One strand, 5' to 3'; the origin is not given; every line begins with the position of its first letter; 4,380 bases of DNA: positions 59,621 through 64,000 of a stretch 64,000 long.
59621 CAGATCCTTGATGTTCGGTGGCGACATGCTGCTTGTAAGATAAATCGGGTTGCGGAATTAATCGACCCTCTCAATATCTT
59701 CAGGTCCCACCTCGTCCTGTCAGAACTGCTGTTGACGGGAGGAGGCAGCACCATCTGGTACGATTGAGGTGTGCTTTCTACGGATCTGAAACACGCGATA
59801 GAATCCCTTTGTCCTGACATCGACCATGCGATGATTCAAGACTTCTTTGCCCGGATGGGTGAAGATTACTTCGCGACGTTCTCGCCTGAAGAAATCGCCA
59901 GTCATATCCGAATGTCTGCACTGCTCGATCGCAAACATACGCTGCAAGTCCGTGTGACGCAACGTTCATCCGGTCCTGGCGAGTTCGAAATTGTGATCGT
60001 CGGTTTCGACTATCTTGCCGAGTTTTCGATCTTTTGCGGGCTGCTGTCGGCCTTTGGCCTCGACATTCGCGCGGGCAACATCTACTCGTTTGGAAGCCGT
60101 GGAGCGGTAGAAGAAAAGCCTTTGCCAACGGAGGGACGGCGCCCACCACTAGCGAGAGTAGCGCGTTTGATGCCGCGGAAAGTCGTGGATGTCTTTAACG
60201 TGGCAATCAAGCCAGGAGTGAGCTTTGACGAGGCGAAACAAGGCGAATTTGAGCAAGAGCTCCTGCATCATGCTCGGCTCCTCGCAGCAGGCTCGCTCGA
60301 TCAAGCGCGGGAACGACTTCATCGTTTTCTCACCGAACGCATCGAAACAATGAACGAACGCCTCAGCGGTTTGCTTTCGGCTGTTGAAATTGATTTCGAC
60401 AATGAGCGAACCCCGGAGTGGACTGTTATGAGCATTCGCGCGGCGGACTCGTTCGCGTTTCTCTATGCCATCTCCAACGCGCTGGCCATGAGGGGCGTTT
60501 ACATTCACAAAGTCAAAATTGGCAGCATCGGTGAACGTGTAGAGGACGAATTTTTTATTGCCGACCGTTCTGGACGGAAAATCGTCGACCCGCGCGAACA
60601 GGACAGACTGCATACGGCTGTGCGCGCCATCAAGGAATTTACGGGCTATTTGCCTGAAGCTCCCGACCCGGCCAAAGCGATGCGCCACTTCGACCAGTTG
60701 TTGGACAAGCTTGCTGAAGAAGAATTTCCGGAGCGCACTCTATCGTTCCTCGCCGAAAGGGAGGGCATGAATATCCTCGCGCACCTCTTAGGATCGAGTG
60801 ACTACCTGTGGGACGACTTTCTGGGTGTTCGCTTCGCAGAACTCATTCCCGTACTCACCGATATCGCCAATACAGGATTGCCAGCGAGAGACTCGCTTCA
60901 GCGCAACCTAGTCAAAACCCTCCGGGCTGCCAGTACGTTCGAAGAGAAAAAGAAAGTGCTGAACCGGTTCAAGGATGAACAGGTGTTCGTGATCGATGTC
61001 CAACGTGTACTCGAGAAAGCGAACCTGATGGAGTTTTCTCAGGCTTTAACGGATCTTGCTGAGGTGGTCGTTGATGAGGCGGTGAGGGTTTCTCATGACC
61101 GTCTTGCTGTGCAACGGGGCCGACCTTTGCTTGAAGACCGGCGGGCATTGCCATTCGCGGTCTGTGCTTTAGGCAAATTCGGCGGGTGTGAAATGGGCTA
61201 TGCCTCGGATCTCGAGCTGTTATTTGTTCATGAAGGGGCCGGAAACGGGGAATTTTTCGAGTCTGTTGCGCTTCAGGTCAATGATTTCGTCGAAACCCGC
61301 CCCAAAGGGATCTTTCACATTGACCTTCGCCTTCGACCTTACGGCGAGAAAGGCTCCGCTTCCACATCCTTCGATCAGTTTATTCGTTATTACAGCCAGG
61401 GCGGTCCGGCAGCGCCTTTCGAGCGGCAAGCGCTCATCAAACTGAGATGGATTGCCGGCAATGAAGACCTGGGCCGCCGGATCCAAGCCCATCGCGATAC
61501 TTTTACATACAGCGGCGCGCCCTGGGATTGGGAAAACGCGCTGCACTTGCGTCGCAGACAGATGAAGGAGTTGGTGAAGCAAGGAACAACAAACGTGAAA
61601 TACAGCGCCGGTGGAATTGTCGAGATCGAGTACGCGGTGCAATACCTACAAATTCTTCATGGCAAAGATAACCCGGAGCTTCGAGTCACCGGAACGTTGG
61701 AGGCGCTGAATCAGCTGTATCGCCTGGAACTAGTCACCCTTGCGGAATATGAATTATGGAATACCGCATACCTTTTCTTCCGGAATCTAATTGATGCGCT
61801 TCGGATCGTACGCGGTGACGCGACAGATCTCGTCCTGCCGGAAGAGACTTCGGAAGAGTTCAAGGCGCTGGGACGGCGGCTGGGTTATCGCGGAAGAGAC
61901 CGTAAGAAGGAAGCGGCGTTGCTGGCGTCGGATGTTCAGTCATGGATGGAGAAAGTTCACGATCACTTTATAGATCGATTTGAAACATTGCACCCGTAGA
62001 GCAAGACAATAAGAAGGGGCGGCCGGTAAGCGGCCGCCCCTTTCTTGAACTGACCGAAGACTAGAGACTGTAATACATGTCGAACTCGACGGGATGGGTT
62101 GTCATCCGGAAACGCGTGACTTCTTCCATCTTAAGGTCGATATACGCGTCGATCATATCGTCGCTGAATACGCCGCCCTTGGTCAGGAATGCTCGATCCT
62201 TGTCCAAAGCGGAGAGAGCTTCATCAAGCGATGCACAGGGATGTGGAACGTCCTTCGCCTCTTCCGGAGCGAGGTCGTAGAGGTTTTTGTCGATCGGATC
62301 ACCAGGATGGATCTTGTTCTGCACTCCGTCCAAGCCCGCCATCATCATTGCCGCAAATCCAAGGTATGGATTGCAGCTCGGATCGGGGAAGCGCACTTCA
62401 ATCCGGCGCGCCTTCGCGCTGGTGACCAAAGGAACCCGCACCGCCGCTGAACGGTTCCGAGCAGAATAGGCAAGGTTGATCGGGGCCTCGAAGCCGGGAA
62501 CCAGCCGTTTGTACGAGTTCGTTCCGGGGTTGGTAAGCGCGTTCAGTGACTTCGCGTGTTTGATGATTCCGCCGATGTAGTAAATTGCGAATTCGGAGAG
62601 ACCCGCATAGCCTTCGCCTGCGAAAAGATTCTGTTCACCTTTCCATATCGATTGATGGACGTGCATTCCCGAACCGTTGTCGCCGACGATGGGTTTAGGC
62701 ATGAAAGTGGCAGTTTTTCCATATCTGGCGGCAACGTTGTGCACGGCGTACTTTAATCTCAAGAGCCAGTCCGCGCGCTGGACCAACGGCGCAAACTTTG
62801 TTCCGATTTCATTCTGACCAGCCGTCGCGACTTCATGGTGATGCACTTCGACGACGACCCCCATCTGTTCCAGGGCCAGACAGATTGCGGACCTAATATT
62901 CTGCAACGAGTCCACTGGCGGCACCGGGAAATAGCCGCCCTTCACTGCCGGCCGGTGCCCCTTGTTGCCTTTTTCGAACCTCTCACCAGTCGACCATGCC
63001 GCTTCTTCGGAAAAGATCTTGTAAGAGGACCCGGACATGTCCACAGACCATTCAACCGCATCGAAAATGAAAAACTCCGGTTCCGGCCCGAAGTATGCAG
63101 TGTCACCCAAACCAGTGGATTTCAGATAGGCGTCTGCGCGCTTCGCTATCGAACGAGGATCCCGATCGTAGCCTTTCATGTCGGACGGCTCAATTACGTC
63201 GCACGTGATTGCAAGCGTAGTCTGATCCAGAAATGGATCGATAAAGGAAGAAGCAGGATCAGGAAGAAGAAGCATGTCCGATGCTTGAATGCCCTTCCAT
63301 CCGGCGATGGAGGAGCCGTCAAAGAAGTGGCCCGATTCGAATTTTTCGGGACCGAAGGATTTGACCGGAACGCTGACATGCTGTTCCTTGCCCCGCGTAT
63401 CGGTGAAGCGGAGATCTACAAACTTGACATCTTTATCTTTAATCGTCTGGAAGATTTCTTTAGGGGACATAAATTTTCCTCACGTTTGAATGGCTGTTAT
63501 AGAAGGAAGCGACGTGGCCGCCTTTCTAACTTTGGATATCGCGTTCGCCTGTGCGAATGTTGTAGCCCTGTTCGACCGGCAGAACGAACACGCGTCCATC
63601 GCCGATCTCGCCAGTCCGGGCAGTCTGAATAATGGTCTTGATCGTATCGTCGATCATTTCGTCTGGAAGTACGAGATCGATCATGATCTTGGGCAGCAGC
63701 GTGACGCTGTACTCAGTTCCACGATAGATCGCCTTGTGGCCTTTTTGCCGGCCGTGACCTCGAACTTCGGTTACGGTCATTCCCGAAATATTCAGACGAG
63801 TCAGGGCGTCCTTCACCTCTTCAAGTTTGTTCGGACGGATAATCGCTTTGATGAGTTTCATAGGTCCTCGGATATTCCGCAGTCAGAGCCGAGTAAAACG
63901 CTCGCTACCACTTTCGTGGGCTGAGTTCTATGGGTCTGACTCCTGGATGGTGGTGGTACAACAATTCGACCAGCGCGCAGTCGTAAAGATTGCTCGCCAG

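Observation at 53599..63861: Dense nitrogen-control supercluster with two GSI genes, glnD, split glnE and glnB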

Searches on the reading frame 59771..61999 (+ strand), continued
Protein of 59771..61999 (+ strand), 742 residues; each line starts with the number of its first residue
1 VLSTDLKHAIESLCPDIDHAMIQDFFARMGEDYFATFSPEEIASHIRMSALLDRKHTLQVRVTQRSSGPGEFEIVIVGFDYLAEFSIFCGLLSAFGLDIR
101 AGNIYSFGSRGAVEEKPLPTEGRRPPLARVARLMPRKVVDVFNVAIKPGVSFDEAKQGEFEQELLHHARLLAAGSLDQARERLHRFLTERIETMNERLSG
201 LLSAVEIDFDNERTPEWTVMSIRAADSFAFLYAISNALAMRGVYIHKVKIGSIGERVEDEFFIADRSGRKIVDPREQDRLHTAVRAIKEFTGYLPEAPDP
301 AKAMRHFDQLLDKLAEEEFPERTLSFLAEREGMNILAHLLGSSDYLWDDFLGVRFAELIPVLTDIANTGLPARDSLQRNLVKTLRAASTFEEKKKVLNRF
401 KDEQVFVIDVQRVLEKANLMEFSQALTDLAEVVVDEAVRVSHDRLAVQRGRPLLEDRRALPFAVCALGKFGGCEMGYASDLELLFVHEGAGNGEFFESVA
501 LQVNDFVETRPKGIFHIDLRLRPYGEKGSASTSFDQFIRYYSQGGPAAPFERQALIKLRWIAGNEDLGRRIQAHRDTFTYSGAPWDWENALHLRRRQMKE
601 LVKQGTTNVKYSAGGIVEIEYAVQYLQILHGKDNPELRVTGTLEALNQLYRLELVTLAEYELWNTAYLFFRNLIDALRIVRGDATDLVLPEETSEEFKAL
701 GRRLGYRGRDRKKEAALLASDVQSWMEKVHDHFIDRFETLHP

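Call 60: find_encoding_contigs(protein=P0284, flank=10000, max_places=1)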
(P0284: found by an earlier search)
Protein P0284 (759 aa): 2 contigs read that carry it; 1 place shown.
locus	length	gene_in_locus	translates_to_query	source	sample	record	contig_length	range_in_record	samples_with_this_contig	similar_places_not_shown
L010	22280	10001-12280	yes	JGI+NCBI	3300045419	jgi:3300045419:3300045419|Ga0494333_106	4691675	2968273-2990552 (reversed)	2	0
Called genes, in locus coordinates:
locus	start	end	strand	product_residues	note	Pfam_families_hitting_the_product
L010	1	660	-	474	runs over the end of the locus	PF02321:OEP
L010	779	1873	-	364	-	PF25917:BSH_RND (weak), PF25919:BSH_CusB (weak), PF25973:BSH_CzcB (weak), PF25954:Beta-barrel_RND_2, PF25989:YknX_C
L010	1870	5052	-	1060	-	PF00873:ACR_tran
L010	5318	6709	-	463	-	PF00072:Response_reg, PF00158:Sigma54_activat, PF14532:Sigma54_activ_2, PF00004:AAA (weak), PF07728:AAA_5 (faint), PF25601:AAA_lid_14, PF02954:HTH_8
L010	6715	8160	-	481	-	PF00512:HisKA, PF02518:HATPase_c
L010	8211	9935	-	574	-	PF03710:GlnE, PF08335:GlnD_UR_UTase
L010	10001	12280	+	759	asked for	PF24931:ACT_ACR9_3rd (weak), PF03710:GlnE, PF08335:GlnD_UR_UTase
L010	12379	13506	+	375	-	PF13776:DUF4172, PF02661:Fic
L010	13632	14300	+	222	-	PF03009:GDPD, PF13653:GDPD_2 (weak)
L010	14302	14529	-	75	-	-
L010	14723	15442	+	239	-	PF01904:DUF72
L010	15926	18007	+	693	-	PF01344:Kelch_1, PF13964:Beta-prop_Calicin, PF24681:Kelch_KLHDC2_KLHL20_DRC7, PF25210:Kelch_FKB95, PF01344:Kelch_1, PF01344:Kelch_1, PF13964:Beta-prop_Calicin, PF24681:Kelch_KLHDC2_KLHL20_DRC7, +13 more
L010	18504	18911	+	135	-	PF08668:HDOD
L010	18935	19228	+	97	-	-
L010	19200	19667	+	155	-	-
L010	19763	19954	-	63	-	-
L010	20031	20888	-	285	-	PF08668:HDOD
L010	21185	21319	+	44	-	-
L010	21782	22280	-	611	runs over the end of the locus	PF02463:SMC_N (faint), PF00004:AAA (faint), PF00005:ABC_tran, PF05729:NACHT (faint), PF13191:AAA_16 (faint), PF13238:AAA_18 (faint), PF00005:ABC_tran, PF16326:ABC_tran_CTD, +5 more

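Call 62: find_encoding_contigs(protein=P0149, flank=8000, max_places=1)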
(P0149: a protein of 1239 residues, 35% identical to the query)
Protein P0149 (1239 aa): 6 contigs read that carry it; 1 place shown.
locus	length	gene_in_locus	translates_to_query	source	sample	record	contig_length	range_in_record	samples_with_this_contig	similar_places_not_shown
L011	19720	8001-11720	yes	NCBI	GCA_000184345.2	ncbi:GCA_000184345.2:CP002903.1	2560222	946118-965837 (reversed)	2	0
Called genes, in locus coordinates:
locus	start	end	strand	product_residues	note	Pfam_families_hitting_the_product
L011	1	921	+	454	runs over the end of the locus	PF00909:Ammonium_transp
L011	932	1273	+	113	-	PF00543:P-II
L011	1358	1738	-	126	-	-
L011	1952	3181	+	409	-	PF00872:Transposase_mut, PF10551:MULE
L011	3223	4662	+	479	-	PF00202:Aminotran_3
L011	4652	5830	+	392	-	PF00155:Aminotran_1_2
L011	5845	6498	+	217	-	PF04301:BioG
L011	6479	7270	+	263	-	PF13489:Methyltransf_23 (weak), PF13847:Methyltransf_31 (faint), PF08241:Methyltransf_11, PF08242:Methyltransf_12, PF13649:Methyltransf_25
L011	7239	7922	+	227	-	PF13500:AAA_26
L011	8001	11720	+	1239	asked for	PF03710:GlnE, PF08335:GlnD_UR_UTase, PF03710:GlnE, PF08335:GlnD_UR_UTase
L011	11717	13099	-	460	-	PF00370:FGGY_N, PF02782:FGGY_C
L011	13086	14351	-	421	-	PF13793:Pribosyltran_N, PF00156:Pribosyltran, PF14572:Pribosyl_synth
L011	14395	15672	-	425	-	PF00872:Transposase_mut, PF10551:MULE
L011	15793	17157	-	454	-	PF01554:MatE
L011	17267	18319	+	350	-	PF01544:CorA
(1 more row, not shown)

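Call 63: find_encoding_contigs(protein=P0127, flank=8000, max_places=1)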
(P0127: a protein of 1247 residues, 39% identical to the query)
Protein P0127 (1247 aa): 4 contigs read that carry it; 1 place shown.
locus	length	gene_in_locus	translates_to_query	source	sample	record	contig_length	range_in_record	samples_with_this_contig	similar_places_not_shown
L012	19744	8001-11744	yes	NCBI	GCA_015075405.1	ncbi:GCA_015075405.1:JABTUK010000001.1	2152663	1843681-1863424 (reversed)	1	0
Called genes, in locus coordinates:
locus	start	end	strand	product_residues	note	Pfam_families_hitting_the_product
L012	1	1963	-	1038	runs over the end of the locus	PF04313:HSDR_N, PF04851:ResIII, PF18766:SWI2_SNF2, PF22679:T1R_D3-like, PF11867:T1RH-like_C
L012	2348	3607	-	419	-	PF01420:Methylase_S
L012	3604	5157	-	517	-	PF12161:HsdM_N, PF02384:N6_Mtase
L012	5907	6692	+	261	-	PF00903:Glyoxalase, PF18029:Glyoxalase_6 (weak), PF22677:Ble-like_N (faint), PF00903:Glyoxalase, PF18029:Glyoxalase_6 (weak)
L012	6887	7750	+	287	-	PF00656:Peptidase_C14 (weak)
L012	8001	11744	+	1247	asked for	PF03710:GlnE, PF03445:DUF294 (faint), PF08335:GlnD_UR_UTase, PF10335:DUF294_C (faint), PF01842:ACT (weak), PF24931:ACT_ACR9_3rd (weak), PF03710:GlnE, PF08335:GlnD_UR_UTase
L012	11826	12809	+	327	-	PF01208:URO-D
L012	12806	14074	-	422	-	PF20706:GT4-conflict, PF13439:Glyco_transf_4, PF13579:Glyco_trans_4_4, PF00534:Glycos_transf_1, PF13692:Glyco_trans_1_4, PF13524:Glyco_trans_1_2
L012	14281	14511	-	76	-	-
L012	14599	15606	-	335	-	PF13480:Acetyltransf_6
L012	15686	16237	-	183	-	-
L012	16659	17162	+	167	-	PF08279:HTH_11 (weak), PF13404:HTH_AsnC-type, PF13412:HTH_24, PF01037:AsnC_trans_reg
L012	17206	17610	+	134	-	-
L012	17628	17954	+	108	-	PF11142:DUF2917 (weak)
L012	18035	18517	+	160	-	PF12867:DinB_2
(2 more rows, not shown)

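Call 69: search_protein_families(library=ncbifam, proteins=[P0261, P0255, P0265, P0126, P0133], max_evalue=1e-10)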
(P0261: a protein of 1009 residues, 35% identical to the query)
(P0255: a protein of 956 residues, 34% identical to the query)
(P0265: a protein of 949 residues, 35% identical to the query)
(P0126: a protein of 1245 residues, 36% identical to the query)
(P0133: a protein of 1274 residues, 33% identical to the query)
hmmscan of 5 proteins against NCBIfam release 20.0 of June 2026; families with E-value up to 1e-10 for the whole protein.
P0261 (1009 aa): 4 families
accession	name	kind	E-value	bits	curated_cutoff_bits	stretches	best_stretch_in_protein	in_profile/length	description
NF008292.0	PRK11072.1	equivalog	5.9e-154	514.4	487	3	254-562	202-510/946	bifunctional [glutamate--ammonia ligase]-adenylyl-L-tyrosine phosphorylase/[glutamate--ammonia-ligase] adenylyltransferase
NF010707.0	PRK14109.1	equivalog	2.1e-127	426.7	625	2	12-486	5-497/1010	bifunctional [glutamine synthetase] adenylyltransferase/[glutamine synthetase]-adenylyl-L-tyrosine phosphorylase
NF010706.0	PRK14108.1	equivalog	4.3e-101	339.2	724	2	93-491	49-471/986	bifunctional [glutamine synthetase] adenylyltransferase/[glutamine synthetase]-adenylyl-L-tyrosine phosphorylase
NF003467.0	PRK05092.1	equivalog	5.3e-11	41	959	0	191-467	77-330/940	[protein-PII] uridylyltransferase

P0255 (956 aa): 3 families
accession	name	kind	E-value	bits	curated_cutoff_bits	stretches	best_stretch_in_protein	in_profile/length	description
NF008292.0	PRK11072.1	equivalog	3.8e-171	571.3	487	2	42-816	32-829/946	bifunctional [glutamate--ammonia ligase]-adenylyl-L-tyrosine phosphorylase/[glutamate--ammonia-ligase] adenylyltransferase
NF010707.0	PRK14109.1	equivalog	2.7e-129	432.9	625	3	676-951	215-498/1010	bifunctional [glutamine synthetase] adenylyltransferase/[glutamine synthetase]-adenylyl-L-tyrosine phosphorylase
NF010706.0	PRK14108.1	equivalog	4.7e-117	392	724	3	678-951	187-467/986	bifunctional [glutamine synthetase] adenylyltransferase/[glutamine synthetase]-adenylyl-L-tyrosine phosphorylase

P0265 (949 aa): 3 families
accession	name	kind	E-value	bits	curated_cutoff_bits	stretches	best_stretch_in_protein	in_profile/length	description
NF010706.0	PRK14108.1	equivalog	4.2e-129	431.9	724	2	68-800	110-851/986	bifunctional [glutamine synthetase] adenylyltransferase/[glutamine synthetase]-adenylyl-L-tyrosine phosphorylase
NF010707.0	PRK14109.1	equivalog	7.4e-128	428.2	625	2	458-927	9-486/1010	bifunctional [glutamine synthetase] adenylyltransferase/[glutamine synthetase]-adenylyl-L-tyrosine phosphorylase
NF008292.0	PRK11072.1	equivalog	7.8e-124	414.7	487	3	656-924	153-424/946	bifunctional [glutamate--ammonia ligase]-adenylyl-L-tyrosine phosphorylase/[glutamate--ammonia-ligase] adenylyltransferase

P0126 (1245 aa): 9 families
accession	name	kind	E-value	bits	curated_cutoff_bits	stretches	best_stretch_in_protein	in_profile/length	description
NF010707.0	PRK14109.1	equivalog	5.8e-159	531.1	625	3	194-494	182-494/1010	bifunctional [glutamine synthetase] adenylyltransferase/[glutamine synthetase]-adenylyl-L-tyrosine phosphorylase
NF008292.0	PRK11072.1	equivalog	2.7e-156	522.1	487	3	223-507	151-445/946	bifunctional [glutamate--ammonia ligase]-adenylyl-L-tyrosine phosphorylase/[glutamate--ammonia-ligase] adenylyltransferase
NF010706.0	PRK14108.1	equivalog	8.1e-124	414.4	724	3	217-506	176-475/986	bifunctional [glutamine synthetase] adenylyltransferase/[glutamine synthetase]-adenylyl-L-tyrosine phosphorylase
NF003467.0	PRK05092.1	equivalog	1.6e-39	135.4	959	2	638-784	767-919/940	[protein-PII] uridylyltransferase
TIGR01693.1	UTase_glnD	equivalog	2e-32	112.3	519.4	1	485-784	580-845/850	[protein-PII] uridylyltransferase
NF001366.0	PRK00275.1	equivalog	1.6e-23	82.6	1299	0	212-485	62-310/895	[protein-PII] uridylyltransferase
NF002837.0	PRK03059.1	equivalog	9.9e-17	60.3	1010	0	703-779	771-846/857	[protein-PII] uridylyltransferase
NF002895.0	PRK03381.1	equivalog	5.9e-14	51.1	631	0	679-782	684-773/782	[protein-PII] uridylyltransferase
NF003448.0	PRK05007.1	equivalog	3e-11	41.9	1255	0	220-475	73-299/884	bifunctional uridylyltransferase/uridylyl-removing protein GlnD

P0133 (1274 aa): 8 families
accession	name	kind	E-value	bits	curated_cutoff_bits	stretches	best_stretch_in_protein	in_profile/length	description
NF008292.0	PRK11072.1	equivalog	2.1e-157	525.9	487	3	597-1170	296-875/946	bifunctional [glutamate--ammonia ligase]-adenylyl-L-tyrosine phosphorylase/[glutamate--ammonia-ligase] adenylyltransferase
NF010707.0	PRK14109.1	equivalog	6.4e-152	507.8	625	2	286-1013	47-758/1010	bifunctional [glutamine synthetase] adenylyltransferase/[glutamine synthetase]-adenylyl-L-tyrosine phosphorylase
NF010706.0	PRK14108.1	equivalog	4.2e-128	428.6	724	3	972-1255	179-465/986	bifunctional [glutamine synthetase] adenylyltransferase/[glutamine synthetase]-adenylyl-L-tyrosine phosphorylase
NF003467.0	PRK05092.1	equivalog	2.9e-31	108.1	959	0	201-278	839-917/940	[protein-PII] uridylyltransferase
TIGR01693.1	UTase_glnD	equivalog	9.5e-28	96.9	519.4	1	15-275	615-840/850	[protein-PII] uridylyltransferase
NF002837.0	PRK03059.1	equivalog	3.6e-21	75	1010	0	147-276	724-847/857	[protein-PII] uridylyltransferase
NF001366.0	PRK00275.1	equivalog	8e-15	53.8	1299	0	202-279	802-880/895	[protein-PII] uridylyltransferase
NF002895.0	PRK03381.1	equivalog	1.3e-13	49.9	631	0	54-270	587-765/782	[protein-PII] uridylyltransferase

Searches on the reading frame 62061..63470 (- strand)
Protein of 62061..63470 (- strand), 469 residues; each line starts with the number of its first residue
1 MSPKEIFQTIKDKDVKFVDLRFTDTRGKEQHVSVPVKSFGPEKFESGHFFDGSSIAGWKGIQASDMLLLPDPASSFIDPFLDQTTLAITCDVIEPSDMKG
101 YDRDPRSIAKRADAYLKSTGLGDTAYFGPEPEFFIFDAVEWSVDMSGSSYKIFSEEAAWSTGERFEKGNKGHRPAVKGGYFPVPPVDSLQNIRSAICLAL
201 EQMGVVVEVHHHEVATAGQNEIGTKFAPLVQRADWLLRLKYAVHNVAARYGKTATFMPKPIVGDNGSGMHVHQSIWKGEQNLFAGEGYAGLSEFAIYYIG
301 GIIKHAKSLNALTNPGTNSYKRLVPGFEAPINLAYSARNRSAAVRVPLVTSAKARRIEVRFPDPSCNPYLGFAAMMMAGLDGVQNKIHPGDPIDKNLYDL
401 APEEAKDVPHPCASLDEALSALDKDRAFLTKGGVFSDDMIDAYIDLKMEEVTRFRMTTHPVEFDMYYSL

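Call 3: search_protein_families(library=pfam, proteins=[window:62061-63470:-], max_evalue=0.01)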
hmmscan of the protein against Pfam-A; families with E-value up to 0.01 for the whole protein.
window:62061-63470:- (469 aa): 2 families
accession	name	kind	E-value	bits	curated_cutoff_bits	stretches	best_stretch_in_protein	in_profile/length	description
PF00120.29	Gln-synt_C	-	2.2e-137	458.2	24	1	103-466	2-344/344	Glutamine synthetase, catalytic domain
PF03951.24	Gln-synt_N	-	2e-29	101.5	33.4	1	14-95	1-82/82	Glutamine synthetase, beta-Grasp domain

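Call 4: search_protein_families(library=ncbifam, proteins=[window:62061-63470:-], max_evalue=0.01)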
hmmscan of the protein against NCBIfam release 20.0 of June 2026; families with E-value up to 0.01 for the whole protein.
window:62061-63470:- (469 aa): 5 families
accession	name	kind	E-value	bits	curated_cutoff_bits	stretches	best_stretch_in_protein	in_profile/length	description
NF007006.0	PRK09469.1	equivalog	4e-243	807.1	845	1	1-469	1-469/469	glutamate--ammonia ligase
TIGR00653.1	GlnA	equivalog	5.1e-198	658.5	429.15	1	5-468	2-462/462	type I glutamate--ammonia ligase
TIGR03105.1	gln_synth_III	equivalog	2e-69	234.2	469.6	2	194-466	161-433/435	type III glutamate--ammonia ligase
NF045547.1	GGputSyn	equivalog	2.4e-60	204.5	650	1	171-456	146-432/438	gamma-glutamylputrescine synthetase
NF041605.1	gln_syn_GlnII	equivalog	9.4e-10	38.1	500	1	212-371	169-320/333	glutamine synthetase GlnII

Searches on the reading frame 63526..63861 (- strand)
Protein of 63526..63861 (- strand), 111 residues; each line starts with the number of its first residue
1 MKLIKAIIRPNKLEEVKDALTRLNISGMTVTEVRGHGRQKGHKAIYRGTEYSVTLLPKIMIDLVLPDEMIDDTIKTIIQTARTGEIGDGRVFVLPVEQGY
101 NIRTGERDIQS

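Call 3: search_protein_families(library=pfam, proteins=[window:63526-63861:-], max_evalue=0.01)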
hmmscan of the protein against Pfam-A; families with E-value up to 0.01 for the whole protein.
window:63526-63861:- (111 aa): 1 family
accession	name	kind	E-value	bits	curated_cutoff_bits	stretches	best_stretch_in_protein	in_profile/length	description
PF00543.27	P-II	-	3.6e-31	107.9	25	1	1-106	1-102/102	Nitrogen regulatory protein P-II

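Call 4: search_protein_families(library=ncbifam, proteins=[window:63526-63861:-], max_evalue=0.01)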
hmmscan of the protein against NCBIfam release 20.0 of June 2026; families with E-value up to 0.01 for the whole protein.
window:63526-63861:- (111 aa): 2 families
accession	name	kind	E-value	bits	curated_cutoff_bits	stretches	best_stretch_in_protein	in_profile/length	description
NF008111.0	PRK10858.1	equivalog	1e-39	135.4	202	1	1-108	1-108/112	nitrogen regulatory protein P-II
NF007946.0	PRK10665.1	equivalog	1.5e-37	128.8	181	1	1-108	1-108/112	P-II family nitrogen regulator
